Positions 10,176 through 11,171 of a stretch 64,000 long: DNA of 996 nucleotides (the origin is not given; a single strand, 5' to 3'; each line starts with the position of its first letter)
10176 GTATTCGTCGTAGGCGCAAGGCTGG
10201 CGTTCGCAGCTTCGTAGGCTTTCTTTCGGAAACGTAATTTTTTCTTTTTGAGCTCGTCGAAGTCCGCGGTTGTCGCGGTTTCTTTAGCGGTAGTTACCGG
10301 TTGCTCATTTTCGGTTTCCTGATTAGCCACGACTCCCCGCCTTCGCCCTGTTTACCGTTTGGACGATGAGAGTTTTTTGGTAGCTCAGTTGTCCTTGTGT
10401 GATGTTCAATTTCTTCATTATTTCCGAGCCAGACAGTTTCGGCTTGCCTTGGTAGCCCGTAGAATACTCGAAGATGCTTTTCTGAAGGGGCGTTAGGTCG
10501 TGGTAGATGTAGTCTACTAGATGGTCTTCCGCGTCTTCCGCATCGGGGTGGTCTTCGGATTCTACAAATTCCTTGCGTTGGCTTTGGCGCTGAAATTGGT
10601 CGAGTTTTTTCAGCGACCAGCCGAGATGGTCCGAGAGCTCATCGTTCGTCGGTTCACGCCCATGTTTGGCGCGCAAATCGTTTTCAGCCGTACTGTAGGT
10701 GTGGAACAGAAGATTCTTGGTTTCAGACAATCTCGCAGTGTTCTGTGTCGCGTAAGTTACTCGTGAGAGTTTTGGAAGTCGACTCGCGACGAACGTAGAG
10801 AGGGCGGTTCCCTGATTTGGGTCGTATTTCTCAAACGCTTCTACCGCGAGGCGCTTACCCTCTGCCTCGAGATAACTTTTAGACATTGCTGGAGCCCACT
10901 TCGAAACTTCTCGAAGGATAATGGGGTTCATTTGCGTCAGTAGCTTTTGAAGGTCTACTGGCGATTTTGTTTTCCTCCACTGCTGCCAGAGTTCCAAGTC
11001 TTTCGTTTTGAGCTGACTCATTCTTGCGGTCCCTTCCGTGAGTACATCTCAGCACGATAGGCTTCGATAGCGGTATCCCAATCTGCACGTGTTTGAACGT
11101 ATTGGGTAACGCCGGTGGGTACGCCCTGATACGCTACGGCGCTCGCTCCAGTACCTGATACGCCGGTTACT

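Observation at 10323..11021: Phage-encoded sigma-70-family sigma factor embedded in the baseplate operon, with a recurrent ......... promoter-like motif elsewhere in the window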

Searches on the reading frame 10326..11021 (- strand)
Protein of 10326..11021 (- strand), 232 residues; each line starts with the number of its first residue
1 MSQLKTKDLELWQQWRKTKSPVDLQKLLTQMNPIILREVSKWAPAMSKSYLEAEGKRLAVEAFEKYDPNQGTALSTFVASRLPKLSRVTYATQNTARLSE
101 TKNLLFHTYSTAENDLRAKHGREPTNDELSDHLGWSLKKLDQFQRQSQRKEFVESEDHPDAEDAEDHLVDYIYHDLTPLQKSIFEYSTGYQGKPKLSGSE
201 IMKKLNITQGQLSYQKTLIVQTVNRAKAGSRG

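Call 4: search_protein_families(library=pfam, proteins=[window:10326-11021:-], max_evalue=1)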
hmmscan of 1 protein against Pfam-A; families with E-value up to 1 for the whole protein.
window:10326-11021:- (232 aa): 3 families
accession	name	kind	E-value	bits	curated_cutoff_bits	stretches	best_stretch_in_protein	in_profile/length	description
PF04539.22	Sigma70_r3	-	8.2e-08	32.7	25.3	1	109-163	6-60/78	Sigma-70 region 3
PF13412.12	HTH_24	-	0.16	12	21.9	0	191-214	13-36/48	Winged helix-turn-helix DNA-binding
PF12117.13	NS1_C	-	0.19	12.4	25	1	92-133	74-118/121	Parvovirus non-structural protein 1, C-terminal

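Call 5: search_protein_families(library=phrogs, proteins=[window:10326-11021:-], max_evalue=0.1)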
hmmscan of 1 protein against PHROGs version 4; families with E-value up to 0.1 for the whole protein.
window:10326-11021:- (232 aa): 1 family
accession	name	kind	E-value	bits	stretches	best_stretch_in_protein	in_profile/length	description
phrog_351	-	transcription regulation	1.1e-07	31.8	1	60-225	545-724/928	RNA polymerase sigma factor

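Call 8: search_dna_similar(query=window:10326-11021:-, collection=phages, mode=protein, max_rows=30)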
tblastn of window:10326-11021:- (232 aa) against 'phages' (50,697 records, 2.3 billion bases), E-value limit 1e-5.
Records with a match: 4; places in all: 4; records where one place covers at least 80% of the query: 4.
Best place of each record, by identity: <60% 4.
By first word of the organism name: Vibrio 3; Salmonella 1.
By host as written in the record: - 3; Salmonella enterica subsp. enterica serovar Typhimurium ATCC 14028 1.
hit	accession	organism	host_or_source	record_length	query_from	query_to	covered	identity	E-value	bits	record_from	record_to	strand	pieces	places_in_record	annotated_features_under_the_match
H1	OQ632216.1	Salmonella phage Arash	Salmonella enterica subsp. enterica ...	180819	3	223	95%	28.6%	5e-21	97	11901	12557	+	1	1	RNA polymerase sigma factor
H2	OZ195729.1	Vibrio phage D69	Seawater and oysters mix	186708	7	214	90%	27.9%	4e-17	86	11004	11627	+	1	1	hypothetical protein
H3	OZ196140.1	Vibrio phage D181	Seawater and oysters mix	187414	7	214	90%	27.9%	4e-17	86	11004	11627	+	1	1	hypothetical protein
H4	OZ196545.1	Vibrio phage D148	Seawater and oysters mix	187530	7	214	90%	27.9%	4e-17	86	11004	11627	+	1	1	hypothetical protein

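Call 10: get_annotated_region(hit=H1, flank=12000)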
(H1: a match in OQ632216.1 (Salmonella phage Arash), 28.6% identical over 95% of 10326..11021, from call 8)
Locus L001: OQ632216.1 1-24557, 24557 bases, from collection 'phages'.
description: Salmonella phage Arash, complete genome.
organism: Salmonella phage Arash (NCBI taxid 3038319)
taxonomy: Viruses; Duplodnaviria; Heunggongvirae; Uroviricota; Caudoviricetes
host: Salmonella enterica subsp. enterica serovar Typhimurium ATCC 14028; source: hospital sewage UZ Leuven; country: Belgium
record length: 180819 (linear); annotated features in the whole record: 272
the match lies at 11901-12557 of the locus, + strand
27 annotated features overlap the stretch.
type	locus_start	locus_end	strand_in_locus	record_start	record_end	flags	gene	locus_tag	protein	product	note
CDS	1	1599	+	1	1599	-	-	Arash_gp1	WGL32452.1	large terminase subunit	-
CDS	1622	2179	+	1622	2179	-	-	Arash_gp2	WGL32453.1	hypothetical protein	-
CDS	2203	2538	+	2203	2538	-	-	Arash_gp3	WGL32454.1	hypothetical protein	-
CDS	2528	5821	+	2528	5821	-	-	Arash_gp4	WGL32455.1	structural protein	-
CDS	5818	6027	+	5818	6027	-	-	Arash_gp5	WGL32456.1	hypothetical protein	-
CDS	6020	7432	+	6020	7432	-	-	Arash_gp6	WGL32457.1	structural protein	-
CDS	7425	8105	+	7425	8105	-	-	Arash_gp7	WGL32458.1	structural protein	-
CDS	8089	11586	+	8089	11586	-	-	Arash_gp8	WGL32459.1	cell wall hydrolase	cell wall hydrolase, structural protein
CDS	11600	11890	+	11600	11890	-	-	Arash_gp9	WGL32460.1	hypothetical protein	-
CDS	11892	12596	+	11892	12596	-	-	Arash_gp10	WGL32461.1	RNA polymerase sigma factor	RNA polymerase sigma factor RpoS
CDS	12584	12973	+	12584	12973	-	-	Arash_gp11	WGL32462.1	hypothetical protein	-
CDS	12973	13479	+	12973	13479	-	-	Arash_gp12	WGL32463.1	structural protein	-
CDS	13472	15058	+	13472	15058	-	-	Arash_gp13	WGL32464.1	structural protein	-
CDS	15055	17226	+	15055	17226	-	-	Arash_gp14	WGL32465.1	structural protein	-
CDS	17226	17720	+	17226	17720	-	-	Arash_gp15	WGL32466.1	structural protein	-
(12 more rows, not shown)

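Call 13: find_homologous_proteins(query=window:10326-11021:-)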
Query window:10326-11021:- (232 aa): 228 proteins with E <= 0.001 among 617 candidates; the best 120 are listed.
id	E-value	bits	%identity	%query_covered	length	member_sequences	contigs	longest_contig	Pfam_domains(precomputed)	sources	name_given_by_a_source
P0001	1.2e-148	511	100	100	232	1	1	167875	PF04539.23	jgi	jgi:DNA-directed RNA polymerase specialized sigma subunit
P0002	3.8e-131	454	88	99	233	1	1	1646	PF04539.23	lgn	-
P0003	2.3e-128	445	84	100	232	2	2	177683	PF04539.23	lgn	-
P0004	9.4e-128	443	84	100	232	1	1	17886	PF04539.23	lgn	-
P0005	1.2e-126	439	83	100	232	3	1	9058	PF04539.23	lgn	-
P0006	1.9e-126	438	84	100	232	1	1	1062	PF04539.23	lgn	-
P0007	1.5e-125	435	84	100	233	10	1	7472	PF04539.23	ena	-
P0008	5.6e-124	430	81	100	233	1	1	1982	PF04539.23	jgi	jgi:DNA-directed RNA polymerase specialized sigma subunit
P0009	1.2e-123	429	83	100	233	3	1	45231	PF04539.23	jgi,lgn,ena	-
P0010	1.2e-123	429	82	100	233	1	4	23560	PF04539.23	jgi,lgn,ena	-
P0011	2.5e-123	428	83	100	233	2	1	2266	PF04539.23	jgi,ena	-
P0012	9.0e-123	426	82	100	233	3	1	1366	PF04539.23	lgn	-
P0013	1.4e-122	426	81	100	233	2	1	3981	PF04539.23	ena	-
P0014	1.5e-122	426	81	100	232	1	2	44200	PF04539.23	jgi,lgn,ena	-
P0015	1.6e-122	426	83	98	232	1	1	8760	PF04539.23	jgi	jgi:DNA-directed RNA polymerase specialized sigma subunit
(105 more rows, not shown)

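Call 14: find_related_loci(query=window:10326-11021:-, collection=viral_contigs, flank=10000)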
Query window:10326-11021:- (232 aa) in viral_contigs; peptide patterns used: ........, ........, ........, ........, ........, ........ (x = any residue, [..] = any of these).
33 stretches matched a pattern; 3 encode a relative of the query (tblastn E <= 1e-3); 3 distinct loci.
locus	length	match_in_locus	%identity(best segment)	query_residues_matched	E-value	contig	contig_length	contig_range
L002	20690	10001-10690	83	1-230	1e-131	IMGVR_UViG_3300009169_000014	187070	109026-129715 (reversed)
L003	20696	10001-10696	83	1-232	3e-133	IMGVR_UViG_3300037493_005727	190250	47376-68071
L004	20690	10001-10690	76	1-230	6e-125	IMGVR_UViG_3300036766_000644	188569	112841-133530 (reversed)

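Call 23: search_solved_structures(query=A1, max_evalue=1, show_alignments=3)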
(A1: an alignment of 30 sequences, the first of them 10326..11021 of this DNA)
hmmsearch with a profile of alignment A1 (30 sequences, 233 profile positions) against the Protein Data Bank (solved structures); distinct sequences matched with E-value up to 1: 62 (the best 60 are shown).
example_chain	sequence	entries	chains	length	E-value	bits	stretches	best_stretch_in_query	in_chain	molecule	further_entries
6omf_F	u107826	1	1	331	2.3e-07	34.1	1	56-174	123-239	RNA polymerase sigma factor RpoS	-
6kj6_F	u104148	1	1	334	2.5e-07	34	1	56-174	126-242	RNA polymerase sigma factor RpoS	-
5ipl_F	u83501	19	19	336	2.5e-07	34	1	56-174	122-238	RNA polymerase sigma factor RpoS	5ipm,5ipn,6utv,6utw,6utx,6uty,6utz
1l9u_H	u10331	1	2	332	1.3e-06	31.7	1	26-150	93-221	SIGMA FACTOR SIGA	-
3dxj_F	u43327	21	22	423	1.5e-06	31.5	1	27-150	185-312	RNA polymerase pricipal sigma factor (RpoD); CHAIN F, P | RNA polymerase sigma factor | RNA polymerase sigma factor SigA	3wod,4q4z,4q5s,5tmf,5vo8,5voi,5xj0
4xln_F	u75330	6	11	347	1.5e-06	31.5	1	26-150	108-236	RNA polymerase sigma factor SigA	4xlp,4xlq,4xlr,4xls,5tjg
1iw7_F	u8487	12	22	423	1.5e-06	31.5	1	27-150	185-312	RNA polymerase sigma-70 subunit | principal sigma factor | DNA-directed RNA polymerase sigma chain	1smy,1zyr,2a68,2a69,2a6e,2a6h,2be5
6uu8_FFF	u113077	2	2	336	1.5e-06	31.4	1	55-157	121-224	RNA polymerase sigma factor RpoS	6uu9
4g7h_F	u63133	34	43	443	1.7e-06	31.3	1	27-150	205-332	RNA polymerase sigma factor | DNA directed RNA polymerase sigma factor A | RNA polymerase sigma factor SigA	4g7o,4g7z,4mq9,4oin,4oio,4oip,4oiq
9ujk_F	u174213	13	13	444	1.7e-06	31.3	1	27-150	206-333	RNA polymerase sigma factor SigA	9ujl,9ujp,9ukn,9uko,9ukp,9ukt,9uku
5x21_F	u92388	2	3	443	1.7e-06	31.3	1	27-150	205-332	RNA polymerase sigma factor SigA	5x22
9fo6_F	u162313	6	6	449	1.7e-06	31.3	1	27-150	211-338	RNA polymerase sigma factor SigA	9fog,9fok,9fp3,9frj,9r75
7vf9_F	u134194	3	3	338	2.8e-06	30.5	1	47-165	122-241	RNA polymerase sigma factor RpoS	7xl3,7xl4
1l9z_H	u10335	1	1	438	2.9e-06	30.5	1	26-150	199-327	SIGMA FACTOR SIGA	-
7f0r_F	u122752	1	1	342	2.9e-06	30.5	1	47-165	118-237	RNA polymerase sigma factor RpoS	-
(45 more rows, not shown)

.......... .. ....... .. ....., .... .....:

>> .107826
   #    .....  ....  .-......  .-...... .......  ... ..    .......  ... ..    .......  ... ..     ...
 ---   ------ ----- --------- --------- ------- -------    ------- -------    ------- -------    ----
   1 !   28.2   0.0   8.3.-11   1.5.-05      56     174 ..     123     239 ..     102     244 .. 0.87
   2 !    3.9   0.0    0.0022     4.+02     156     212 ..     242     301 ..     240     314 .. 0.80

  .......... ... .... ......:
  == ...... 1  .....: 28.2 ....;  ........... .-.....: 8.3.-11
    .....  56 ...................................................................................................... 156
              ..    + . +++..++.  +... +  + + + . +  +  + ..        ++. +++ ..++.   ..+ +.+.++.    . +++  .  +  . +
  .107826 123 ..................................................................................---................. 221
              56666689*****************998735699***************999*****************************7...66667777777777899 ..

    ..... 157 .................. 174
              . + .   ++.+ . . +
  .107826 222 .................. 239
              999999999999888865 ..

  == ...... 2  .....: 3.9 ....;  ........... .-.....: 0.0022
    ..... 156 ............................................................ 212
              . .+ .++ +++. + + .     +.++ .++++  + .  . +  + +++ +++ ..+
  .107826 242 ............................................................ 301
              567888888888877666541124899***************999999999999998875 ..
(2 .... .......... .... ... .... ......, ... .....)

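Call 33: predict_structure(alignment_id=A1)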
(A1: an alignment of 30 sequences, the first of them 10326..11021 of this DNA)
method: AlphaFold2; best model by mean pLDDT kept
length: 232 residues; sequences in the alignment: 30
mean_pLDDT: 81.5   pTM: 0.43
mean pLDDT of the five models: 81.5, 79.6, 79.4, 78.9, 77.9
residues with pLDDT >= 90: 71; 70-90: 124; 50-70: 20; < 50: 17
segments of 3 or more residues with pLDDT < 50: 151-164
pLDDT, mean of each block of 10 residues (from residue 1): 73 93 94 92 83 92 91 89 82 66 78 89 90 88 74 42 56 84 88 87 89 88 73 42
secondary structure, 60 per line:
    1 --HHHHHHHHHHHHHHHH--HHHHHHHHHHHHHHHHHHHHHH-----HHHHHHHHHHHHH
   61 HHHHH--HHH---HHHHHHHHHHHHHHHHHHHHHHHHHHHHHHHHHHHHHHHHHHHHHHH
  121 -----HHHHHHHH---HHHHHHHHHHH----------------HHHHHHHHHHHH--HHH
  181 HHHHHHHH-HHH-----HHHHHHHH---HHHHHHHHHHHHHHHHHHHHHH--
elements in order: H3-18 H21-42 H48-65 H74-120 H126-133 H137-147 H164-175 H178-188 H198-205 H209-230

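Call 37: fold_search(model_id=the predicted structure, library=pdb)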
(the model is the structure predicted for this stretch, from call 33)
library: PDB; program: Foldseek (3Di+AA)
matches with E <= 10: 340; with E <= 0.001: 95
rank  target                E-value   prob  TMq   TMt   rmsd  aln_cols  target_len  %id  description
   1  9a7s_A                1.7e-07  1.00  0.36  0.33  20.1       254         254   16  Integrative model of RPSD-RPOB by crosslinking MS and deep learning (released 2024-09-18)
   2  9a58_A                1.8e-06  1.00  0.35  0.23  17.9       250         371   16  Integrative model of SIGA-RPOC by crosslinking MS and deep learning (released 2024-09-18)
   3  9a50_A                2.0e-06  1.00  0.34  0.31  18.3       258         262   16  Integrative model of RPSB-RPOC by crosslinking MS and deep learning (released 2024-09-18)
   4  6kqg_F                2.1e-06  1.00  0.30  0.21  19.2       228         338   17  Thermus thermophilus initial transcription complex comprising sigma A and 5'-OH RNA of 6 nt (released 2020-03-11)
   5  5vi5_F                3.8e-06  1.00  0.30  0.23  18.2       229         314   17  Structure of Mycobacterium smegmatis transcription initiation complex with a full transcription bubble (released 2017-07-26)
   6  6lts_F                4.2e-06  1.00  0.28  0.20  19.5       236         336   17  Crystal structure of Thermus thermophilus transcription initiation complex comprising a truncated sigma finger (released 2020-03-11)
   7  4g7h_F                5.1e-06  1.00  0.27  0.19  19.4       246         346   17  Crystal structure of Thermus thermophilus transcription initiation complex (released 2012-10-31)
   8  8x6f_E                5.9e-06  1.00  0.33  0.28  19.0       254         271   16  Cryo-EM structure of Staphylococcus aureus sigA-dependent RNAP-promoter open complex (released 2024-06-05)
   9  6pfv_G                6.9e-06  1.00  0.34  0.35  17.4       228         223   18  Structure of S. venezuelae RisG-WhiG-c-di-GMP complex: orthorhombic crystal form (released 2019-11-13)
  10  4oio_F                6.9e-06  1.00  0.27  0.19  19.5       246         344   14  Crystal structure of Thermus thermophilus pre-insertion substrate complex for de novo transcription initiation (released 2014-05-07)
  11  5e17_F                7.6e-06  1.00  0.30  0.21  19.0       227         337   17  T. thermophilus transcription initiation complex having a RRR discriminator sequence and a nontemplate-strand length c (released 2016-03-09)
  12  6dcf_F                8.0e-06  1.00  0.26  0.21  17.7       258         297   15  Crystal structure of a Mycobacterium smegmatis transcription initiation complex with Rifampicin-resistant RNA polymera (released 2018-09-05)
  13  6edt_F                9.3e-06  1.00  0.23  0.17  18.1       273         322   16  Mycobacterium tuberculosis RNAP open promoter complex with RbpA/CarD and AP3 promoter (released 2018-11-21)
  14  5ipl_F                1.1e-05  1.00  0.36  0.31  17.9       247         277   14  SigmaS-transcription initiation complex with 4-nt nascent RNA (released 2016-03-30)
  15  7kin_F                1.1e-05  1.00  0.22  0.16  18.1       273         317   16  Mycobacterium tuberculosis WT RNAP transcription open promoter complex with WhiB7 promoter (released 2021-04-21)
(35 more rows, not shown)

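Call 80: search_protein_families(library=pfam, proteins=[L001:11892-12593:+], max_evalue=0.01)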
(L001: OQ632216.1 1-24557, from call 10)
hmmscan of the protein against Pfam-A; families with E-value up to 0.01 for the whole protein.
L001:11892-12593:+ (234 aa): 2 families
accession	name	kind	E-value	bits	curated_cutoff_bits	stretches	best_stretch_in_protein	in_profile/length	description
PF04539.22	Sigma70_r3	-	9.1e-09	35.7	25.3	1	108-144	4-40/78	Sigma-70 region 3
PF04542.20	Sigma70_r2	-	0.0036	17.5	24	1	60-86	34-60/71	Sigma-70 region 2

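Call 98: search_protein_families(library=pfam, alignment_id=A1, max_evalue=1)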
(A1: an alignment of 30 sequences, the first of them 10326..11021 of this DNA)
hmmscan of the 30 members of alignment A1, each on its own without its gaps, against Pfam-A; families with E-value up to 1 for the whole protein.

A. member 1, window:10326-11021:- (232 aa): 3 families
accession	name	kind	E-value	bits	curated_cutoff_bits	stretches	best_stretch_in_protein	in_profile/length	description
PF04539.22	Sigma70_r3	-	8.2e-08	32.7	25.3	1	109-163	6-60/78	Sigma-70 region 3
PF13412.12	HTH_24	-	0.16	12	21.9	0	191-214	13-36/48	Winged helix-turn-helix DNA-binding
PF12117.13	NS1_C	-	0.19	12.4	25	1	92-133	74-118/121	Parvovirus non-structural protein 1, C-terminal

B. families by the number of members that match (of 30 scanned): 23 families
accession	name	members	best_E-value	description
PF04539.22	Sigma70_r3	30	1.4e-10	Sigma-70 region 3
PF01022.26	HTH_5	7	0.034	Bacterial regulatory protein, arsR family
PF12802.13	MarR_2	5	0.0057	MarR family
PF13412.12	HTH_24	5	0.058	Winged helix-turn-helix DNA-binding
PF04545.22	Sigma70_r4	3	0.01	Sigma-70, region 4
PF08279.18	HTH_11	3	0.11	HTH domain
PF18486.7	PUB_1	2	0.012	PNGase/UBA- or UBX-containing domain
PF08527.15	PAD_M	2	0.06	Protein-arginine deiminase (PAD) middle domain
PF12840.13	HTH_20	2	0.1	Helix-turn-helix domain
PF01323.26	DSBA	1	0.024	DSBA-like thioredoxin domain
PF25317.1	SAM_SMF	1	0.024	SMF/DprA SAM domain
PF21984.2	DnaD_N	1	0.036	DnaD N-terminal domain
PF19938.4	DUF6400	1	0.056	Family of unknown function (DUF6400)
PF08281.18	Sigma70_r4_2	1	0.083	Sigma-70, region 4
PF13545.12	HTH_Crp_2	1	0.1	Crp-like helix-turn-helix domain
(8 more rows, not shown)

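Call 104: find_encoding_contigs(protein=P0001, flank=10000, max_places=3)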
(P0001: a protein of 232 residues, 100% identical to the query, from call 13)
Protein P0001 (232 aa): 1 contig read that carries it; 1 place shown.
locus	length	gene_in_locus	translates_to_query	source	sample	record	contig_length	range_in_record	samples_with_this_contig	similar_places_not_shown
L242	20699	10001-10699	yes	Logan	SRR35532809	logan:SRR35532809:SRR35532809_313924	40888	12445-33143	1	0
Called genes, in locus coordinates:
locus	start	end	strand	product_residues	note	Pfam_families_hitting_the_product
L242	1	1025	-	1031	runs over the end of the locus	PF05203:Hom_end_hint, PF13307:Helicase_C_2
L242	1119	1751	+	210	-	-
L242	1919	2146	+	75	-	-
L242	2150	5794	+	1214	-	-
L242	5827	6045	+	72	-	-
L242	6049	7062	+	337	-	-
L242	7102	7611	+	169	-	-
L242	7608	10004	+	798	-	-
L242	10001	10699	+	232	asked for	PF04539:Sigma70_r3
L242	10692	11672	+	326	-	PF02557:VanY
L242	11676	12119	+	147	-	-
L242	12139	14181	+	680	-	-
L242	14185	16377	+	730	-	-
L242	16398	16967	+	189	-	-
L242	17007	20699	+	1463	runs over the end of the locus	-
